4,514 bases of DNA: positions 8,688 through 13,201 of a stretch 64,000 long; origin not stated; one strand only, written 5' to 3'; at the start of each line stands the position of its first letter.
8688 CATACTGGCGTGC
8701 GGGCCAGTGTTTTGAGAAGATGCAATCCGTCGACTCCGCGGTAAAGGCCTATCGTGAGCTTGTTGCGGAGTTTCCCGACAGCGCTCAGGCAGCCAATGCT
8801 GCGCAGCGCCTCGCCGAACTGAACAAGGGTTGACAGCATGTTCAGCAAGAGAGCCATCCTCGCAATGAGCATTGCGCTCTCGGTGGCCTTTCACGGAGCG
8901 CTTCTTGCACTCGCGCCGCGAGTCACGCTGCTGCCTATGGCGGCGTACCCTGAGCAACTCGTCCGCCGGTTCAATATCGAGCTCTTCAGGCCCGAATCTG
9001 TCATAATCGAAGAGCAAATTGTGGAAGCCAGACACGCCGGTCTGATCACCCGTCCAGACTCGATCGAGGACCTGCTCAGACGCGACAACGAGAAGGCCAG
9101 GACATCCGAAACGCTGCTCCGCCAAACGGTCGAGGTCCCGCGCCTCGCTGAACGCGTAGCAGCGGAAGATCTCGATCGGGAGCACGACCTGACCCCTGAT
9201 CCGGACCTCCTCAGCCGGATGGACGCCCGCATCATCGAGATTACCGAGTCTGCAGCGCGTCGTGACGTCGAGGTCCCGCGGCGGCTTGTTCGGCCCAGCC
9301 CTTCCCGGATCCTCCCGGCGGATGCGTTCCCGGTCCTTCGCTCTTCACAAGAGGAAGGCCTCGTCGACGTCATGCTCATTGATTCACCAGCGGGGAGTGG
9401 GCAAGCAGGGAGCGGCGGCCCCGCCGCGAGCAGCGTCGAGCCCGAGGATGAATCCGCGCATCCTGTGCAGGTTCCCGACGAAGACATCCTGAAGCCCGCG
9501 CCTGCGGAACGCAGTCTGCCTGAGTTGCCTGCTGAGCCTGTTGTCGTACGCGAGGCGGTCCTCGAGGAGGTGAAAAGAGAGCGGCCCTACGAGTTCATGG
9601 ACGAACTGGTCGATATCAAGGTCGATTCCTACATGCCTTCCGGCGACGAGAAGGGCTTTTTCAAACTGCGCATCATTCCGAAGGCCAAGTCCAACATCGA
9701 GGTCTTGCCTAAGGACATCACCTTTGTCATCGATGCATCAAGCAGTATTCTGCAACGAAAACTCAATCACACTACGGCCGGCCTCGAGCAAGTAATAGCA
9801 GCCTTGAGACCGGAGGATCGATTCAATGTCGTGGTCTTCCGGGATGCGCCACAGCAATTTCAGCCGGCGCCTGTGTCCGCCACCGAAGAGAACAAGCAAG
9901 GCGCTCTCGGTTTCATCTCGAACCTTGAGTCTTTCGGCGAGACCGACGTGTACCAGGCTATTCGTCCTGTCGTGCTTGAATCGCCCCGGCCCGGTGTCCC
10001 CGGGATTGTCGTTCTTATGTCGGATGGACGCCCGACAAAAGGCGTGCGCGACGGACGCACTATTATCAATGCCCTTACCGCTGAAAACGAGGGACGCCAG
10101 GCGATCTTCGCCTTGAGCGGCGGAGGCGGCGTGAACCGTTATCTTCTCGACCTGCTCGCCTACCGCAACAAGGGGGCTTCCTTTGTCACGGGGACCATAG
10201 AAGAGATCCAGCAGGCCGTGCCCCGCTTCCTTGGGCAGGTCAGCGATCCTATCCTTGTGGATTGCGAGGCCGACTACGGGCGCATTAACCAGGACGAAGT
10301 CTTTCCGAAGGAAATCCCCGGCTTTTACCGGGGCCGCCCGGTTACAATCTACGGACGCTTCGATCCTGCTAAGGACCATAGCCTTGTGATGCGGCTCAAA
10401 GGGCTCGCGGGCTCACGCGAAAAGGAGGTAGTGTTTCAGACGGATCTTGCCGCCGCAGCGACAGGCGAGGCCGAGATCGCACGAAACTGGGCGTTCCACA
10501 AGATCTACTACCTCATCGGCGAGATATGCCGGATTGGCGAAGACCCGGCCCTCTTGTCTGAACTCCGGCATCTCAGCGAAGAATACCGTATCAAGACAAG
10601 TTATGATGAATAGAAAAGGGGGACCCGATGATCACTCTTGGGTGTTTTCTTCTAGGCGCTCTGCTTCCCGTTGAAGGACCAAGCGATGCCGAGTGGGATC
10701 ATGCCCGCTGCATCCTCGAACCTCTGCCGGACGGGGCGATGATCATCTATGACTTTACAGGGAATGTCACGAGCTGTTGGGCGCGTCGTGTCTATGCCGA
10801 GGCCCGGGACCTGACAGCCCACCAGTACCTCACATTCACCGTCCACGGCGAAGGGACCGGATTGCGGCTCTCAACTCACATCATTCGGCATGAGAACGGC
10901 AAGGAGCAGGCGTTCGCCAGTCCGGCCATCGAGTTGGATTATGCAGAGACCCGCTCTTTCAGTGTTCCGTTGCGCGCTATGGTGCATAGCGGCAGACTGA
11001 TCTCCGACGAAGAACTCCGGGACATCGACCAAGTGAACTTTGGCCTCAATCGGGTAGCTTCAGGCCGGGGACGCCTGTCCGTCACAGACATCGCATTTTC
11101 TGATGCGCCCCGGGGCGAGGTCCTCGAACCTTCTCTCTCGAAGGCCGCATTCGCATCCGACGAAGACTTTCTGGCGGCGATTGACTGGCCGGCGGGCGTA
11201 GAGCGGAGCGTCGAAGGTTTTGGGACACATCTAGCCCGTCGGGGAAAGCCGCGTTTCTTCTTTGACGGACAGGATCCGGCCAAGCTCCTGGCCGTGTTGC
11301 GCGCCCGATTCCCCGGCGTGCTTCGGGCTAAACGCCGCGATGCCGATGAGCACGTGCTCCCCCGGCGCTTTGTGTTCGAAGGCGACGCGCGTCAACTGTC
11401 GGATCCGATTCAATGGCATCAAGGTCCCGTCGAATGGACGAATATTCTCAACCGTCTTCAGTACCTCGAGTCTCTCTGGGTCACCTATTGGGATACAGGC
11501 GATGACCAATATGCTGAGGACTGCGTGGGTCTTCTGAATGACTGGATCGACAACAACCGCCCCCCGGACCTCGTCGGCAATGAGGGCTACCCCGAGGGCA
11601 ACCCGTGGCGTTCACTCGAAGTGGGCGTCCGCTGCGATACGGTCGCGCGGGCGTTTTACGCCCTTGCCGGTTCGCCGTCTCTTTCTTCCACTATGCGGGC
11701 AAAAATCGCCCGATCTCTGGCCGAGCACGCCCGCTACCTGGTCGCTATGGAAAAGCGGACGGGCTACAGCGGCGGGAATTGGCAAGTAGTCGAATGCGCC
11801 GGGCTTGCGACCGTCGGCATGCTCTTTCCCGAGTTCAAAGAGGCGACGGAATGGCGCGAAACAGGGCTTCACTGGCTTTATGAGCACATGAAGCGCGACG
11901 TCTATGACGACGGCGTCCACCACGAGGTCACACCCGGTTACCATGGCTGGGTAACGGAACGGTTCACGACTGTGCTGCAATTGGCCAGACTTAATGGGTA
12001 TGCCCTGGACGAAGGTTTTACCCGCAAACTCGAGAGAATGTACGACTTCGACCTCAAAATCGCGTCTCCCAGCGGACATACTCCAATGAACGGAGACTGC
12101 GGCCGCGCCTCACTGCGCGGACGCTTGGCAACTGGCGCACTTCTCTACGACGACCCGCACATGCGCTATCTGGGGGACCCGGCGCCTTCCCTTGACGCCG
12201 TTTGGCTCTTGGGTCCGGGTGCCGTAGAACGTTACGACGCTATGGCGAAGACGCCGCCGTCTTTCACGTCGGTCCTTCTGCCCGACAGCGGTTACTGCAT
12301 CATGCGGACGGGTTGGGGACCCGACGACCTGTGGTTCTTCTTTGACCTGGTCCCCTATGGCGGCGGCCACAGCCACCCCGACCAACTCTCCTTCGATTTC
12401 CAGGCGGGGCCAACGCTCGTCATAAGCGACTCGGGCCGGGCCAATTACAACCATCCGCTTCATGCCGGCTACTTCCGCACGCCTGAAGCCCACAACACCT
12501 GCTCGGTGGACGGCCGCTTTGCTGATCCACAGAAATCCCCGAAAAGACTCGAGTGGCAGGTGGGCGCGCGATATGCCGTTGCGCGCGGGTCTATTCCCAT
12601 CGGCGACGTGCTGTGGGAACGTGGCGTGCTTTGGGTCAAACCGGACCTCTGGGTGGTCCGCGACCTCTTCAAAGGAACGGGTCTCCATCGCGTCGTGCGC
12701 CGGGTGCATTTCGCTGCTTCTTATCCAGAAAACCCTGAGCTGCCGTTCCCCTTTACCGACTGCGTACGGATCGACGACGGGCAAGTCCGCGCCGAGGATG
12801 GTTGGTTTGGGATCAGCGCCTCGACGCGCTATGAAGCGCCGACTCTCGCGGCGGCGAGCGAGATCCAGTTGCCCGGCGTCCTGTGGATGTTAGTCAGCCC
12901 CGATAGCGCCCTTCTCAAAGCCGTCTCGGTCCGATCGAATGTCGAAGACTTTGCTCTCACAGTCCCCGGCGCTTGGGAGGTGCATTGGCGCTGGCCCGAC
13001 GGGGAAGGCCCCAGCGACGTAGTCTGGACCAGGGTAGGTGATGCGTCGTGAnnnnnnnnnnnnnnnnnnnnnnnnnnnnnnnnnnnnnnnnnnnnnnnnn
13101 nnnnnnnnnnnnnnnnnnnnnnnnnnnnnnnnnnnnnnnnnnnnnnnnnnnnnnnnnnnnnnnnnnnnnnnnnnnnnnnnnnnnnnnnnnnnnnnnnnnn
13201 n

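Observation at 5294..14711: Tightly coupled exbB-exbD-TPR-VWA operon with no TonB, continuing into heparinase-like and GHMP-kinase genes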

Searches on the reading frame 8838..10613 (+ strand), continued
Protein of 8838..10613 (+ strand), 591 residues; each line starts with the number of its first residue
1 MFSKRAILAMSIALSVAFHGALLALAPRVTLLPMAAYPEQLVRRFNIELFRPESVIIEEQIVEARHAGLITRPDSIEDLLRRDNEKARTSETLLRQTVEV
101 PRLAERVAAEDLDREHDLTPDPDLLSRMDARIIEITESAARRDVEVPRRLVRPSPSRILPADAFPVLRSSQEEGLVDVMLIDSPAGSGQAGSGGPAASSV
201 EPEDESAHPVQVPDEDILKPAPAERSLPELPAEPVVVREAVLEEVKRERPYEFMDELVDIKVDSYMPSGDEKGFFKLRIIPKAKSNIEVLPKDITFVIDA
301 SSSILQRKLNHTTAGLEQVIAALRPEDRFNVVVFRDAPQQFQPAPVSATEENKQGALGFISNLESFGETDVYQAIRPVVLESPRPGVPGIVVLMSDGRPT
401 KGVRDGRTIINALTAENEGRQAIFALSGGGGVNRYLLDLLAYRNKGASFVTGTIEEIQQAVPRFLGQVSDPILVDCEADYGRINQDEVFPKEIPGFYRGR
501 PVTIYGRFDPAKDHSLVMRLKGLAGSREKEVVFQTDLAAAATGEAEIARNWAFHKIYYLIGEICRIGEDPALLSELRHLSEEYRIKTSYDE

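Call 72: search_protein_families(library=pfam, proteins=[L023:2591-3961:+, L050:1610-3055:+, L023:3961-5067:+, L037:3081-3872:+, L069:11048-12178:+, L069:12182-14149:+, L069:9290-11029:+, L069:6933-9257:+], max_evalue=0.0001)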
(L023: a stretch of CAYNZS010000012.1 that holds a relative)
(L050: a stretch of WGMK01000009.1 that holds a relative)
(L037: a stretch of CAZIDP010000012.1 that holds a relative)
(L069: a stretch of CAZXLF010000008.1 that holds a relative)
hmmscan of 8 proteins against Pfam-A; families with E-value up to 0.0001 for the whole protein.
L023:2591-3961:+ (456 aa): 2 families
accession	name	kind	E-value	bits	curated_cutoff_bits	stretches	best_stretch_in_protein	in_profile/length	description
PF00091.31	Tubulin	-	5.3e-49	167.5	33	1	45-205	2-190/190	Tubulin/FtsZ family, GTPase domain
PF12327.13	FtsZ_C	-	4.9e-27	94.5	27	1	253-348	1-95/95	FtsZ family, C-terminal domain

L050:1610-3055:+ (481 aa): 3 families
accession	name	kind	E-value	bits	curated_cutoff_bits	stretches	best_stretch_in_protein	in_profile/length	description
PF08245.18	Mur_ligase_M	-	8.7e-28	98.1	24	1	114-310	1-199/200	Mur ligase middle domain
PF01225.30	Mur_ligase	-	9.2e-26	90.5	21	1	10-107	1-93/95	Mur ligase family, catalytic domain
PF02875.26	Mur_ligase_C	-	4.7e-22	79.6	28.4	1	333-463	1-127/127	Mur ligase, glutamate ligase domain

L023:3961-5067:+ (368 aa): 3 families
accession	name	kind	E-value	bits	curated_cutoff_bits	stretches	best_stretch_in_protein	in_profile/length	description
PF00437.27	T2SSE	-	4.3e-50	170.9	24.9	1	10-278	14-282/370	Type II/IV secretion system protein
PF25199.1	nSTAND_NTPase5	-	5.2e-05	23.5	34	0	129-184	42-99/145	Novel STAND NTPase 5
PF01935.23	DUF87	-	7e-05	23.5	23.2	0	125-190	20-92/220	Helicase HerA, central domain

L037:3081-3872:+ (263 aa): 1 family
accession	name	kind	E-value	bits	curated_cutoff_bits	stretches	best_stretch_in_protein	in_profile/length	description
PF08478.15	POTRA_1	-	6.1e-12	46.1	23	1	54-122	1-69/69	POTRA domain, FtsQ-type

L069:11048-12178:+ (376 aa): 5 families
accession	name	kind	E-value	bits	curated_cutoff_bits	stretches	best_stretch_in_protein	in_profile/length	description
PF00534.26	Glycos_transf_1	-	1.7e-41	142.1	26.4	1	185-350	5-172/172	Glycosyl transferases group 1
PF13692.12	Glyco_trans_1_4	-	5.1e-31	108.3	27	1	197-336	3-142/142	Glycosyl transferases group 1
PF13439.12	Glyco_transf_4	-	1.9e-23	83.7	28.5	1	18-171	1-169/170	Glycosyltransferase Family 4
PF13477.12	Glyco_trans_4_2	-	5.5e-09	36.7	23.4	1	31-121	19-108/139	Glycosyl transferase 4-like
PF13579.12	Glyco_trans_4_4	-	5.8e-08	33.7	29.7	1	19-166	1-157/158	Glycosyl transferase 4-like domain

L069:12182-14149:+ (655 aa): 2 families
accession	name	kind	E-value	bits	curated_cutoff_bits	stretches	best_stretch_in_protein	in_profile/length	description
PF01208.23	URO-D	-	1.5e-121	406.1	23.9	1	314-648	4-345/346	Uroporphyrinogen decarboxylase (URO-D)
PF02602.20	HEM4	-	1.6e-25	90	27.5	1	24-269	2-230/231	Uroporphyrinogen-III synthase HemD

L069:9290-11029:+ (580 aa): 2 families
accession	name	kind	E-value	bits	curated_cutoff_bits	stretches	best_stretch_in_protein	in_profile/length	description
PF13768.12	VWA_3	-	1.3e-09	38.8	27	1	281-421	2-139/155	von Willebrand factor type A domain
PF00092.34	VWA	-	1.4e-05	25.8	23.8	1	282-425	2-148/174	von Willebrand factor type A domain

L069:6933-9257:+ (775 aa): 20 families
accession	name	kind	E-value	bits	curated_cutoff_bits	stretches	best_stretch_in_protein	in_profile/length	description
PF07719.23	TPR_2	-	2e-53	174.5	27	0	406-436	3-33/34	Tetratricopeptide repeat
PF13174.12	TPR_6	-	3.2e-51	169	26.3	1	137-167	2-32/33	Tetratricopeptide repeat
PF13432.12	TPR_16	-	9.8e-40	135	32.7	2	372-435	1-62/65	Tetratricopeptide repeat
PF13428.12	TPR_14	-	3.2e-33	111.2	23.5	0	405-439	2-36/44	Tetratricopeptide repeat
PF00515.34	TPR_1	-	9e-30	101.7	27.8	0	480-509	3-32/34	Tetratricopeptide repeat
PF13424.12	TPR_12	-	9.7e-28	96.6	30.1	0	384-436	26-77/77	Tetratricopeptide repeat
PF14559.12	TPR_19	-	1e-27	96.6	25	1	382-439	5-60/68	Tetratricopeptide repeat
PF13181.12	TPR_8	-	1.8e-19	68.6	25.7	0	406-434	3-31/34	Tetratricopeptide repeat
PF09976.15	TPR_21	-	2.3e-18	67.1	25.5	1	147-229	51-133/193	Tetratricopeptide repeat-like domain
PF13525.12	YfiO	-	7.3e-13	49.2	25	1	36-176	17-131/203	Outer membrane lipoprotein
PF10602.15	RPN7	-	9.7e-11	42.1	29.6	0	403-505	35-140/174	26S proteasome subunit RPN7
PF12895.13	ANAPC3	-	3.2e-10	40.6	27.2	0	328-393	18-81/82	Anaphase-promoting complex, cyclosome, subunit 3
PF13371.12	TPR_9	-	4.8e-10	39.7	35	0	350-393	12-54/73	Tetratricopeptide repeat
PF24575.1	TPR_Slam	-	5e-09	37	35.2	0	28-84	49-104/104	Surface lipoprotein assembly modifier, N-terminal TPR repeats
PF13176.12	TPR_7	-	7.4e-09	35.5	27.9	0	406-433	1-28/36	Tetratricopeptide repeat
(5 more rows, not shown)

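Call 73: find_encoding_contigs(protein=P0001, flank=3000, max_places=2)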
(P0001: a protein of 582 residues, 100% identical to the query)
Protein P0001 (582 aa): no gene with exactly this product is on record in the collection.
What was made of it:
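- Tried and rejected: Look-up of the public copy of the protein (P0001): no contig on record (call 73).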

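Call 80: search_protein_families(library=padloc, proteins=[window:8838-10613:+], max_evalue=0.001)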
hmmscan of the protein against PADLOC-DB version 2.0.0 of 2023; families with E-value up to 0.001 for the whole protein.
window:8838-10613:+ (591 aa): 0 families

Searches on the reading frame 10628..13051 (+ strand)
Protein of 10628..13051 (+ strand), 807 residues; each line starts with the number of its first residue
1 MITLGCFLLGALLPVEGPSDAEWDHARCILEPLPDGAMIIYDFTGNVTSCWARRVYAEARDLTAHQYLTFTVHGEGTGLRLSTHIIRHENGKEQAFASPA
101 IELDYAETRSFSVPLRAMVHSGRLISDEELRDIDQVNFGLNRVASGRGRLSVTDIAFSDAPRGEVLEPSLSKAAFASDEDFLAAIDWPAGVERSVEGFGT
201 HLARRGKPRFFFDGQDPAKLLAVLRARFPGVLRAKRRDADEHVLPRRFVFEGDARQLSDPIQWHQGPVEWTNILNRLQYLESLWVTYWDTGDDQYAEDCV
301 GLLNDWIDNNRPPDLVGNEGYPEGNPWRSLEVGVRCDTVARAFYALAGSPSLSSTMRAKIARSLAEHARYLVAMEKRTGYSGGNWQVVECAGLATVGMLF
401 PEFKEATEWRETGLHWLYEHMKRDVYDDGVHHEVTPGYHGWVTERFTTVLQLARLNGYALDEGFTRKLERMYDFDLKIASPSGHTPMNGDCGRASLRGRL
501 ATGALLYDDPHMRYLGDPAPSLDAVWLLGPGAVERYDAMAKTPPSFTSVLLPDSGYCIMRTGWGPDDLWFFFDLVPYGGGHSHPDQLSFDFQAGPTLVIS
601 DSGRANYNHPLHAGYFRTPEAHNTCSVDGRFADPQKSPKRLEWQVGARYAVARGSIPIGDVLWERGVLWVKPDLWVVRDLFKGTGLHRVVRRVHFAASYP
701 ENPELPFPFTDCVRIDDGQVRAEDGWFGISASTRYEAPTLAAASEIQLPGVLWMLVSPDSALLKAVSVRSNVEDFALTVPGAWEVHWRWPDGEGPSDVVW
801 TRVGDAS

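Call 3: search_protein_families(library=pfam, proteins=[window:10628-13051:+], max_evalue=0.01)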
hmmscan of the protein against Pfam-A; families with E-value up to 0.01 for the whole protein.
window:10628-13051:+ (807 aa): 2 families
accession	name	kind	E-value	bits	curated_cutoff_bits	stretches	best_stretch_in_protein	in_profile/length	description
PF16889.11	Hepar_II_III_N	-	2.6e-45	155.7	22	1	254-492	77-314/340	Heparinase II/III N-terminus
PF07940.18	Hepar_II_III_C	-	3.3e-18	66.5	24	1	548-699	6-169/237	Heparinase II/III-like, C-terminal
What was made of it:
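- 10628..13051 (+): Heparinase III-like lyase (807 aa). It is co-oriented and coupled here, but it is a lineage-specific insertion and not part of the conserved system. PF16889 + PF07940 (call 3).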

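Call 13: search_protein_families(library=ncbifam, proteins=[window:10628-13051:+], max_evalue=0.01)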
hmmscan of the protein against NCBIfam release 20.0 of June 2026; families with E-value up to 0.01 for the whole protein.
window:10628-13051:+ (807 aa): 2 families
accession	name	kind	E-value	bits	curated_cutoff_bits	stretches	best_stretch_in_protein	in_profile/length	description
NF045573.1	Hepsulflyase_CFB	equivalog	6e-32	110.7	700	1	260-493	113-343/651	heparin-sulfate lyase HepC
NF045572.1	Hepsulflyase_bctds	equivalog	2.7e-22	79.2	600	1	260-470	140-348/706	heparin-sulfate lyase HepC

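Call 63: search_solved_structures(query=window:10628-13048:+, max_evalue=0.001)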
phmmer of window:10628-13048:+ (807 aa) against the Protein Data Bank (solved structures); distinct sequences matched with E-value up to 0.001: 7.
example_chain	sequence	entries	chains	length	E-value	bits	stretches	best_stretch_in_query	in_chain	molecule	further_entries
4mmi_A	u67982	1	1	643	7e-26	93.6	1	260-683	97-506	Heparinase III protein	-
4mmh_A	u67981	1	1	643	7e-26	93.6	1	260-683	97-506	Heparinase III protein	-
5jmd_A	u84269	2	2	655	3.5e-20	74.7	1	241-684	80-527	Heparinase III protein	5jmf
4fnv_A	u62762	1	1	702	2e-19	72.2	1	269-679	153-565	Heparinase III protein, heparitin sulfate lyase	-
6jp4_A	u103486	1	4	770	1.4e-05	26.4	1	543-631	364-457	Alginate lyase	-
6jph_A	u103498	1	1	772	1.4e-05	26.4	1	543-631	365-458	Alginate lyase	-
6jpn_A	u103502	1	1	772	1.4e-05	26.4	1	543-631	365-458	Alginate lyase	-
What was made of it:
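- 10628..13051 (+): Heparinase III 4mmi 7e-26 (call 63).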
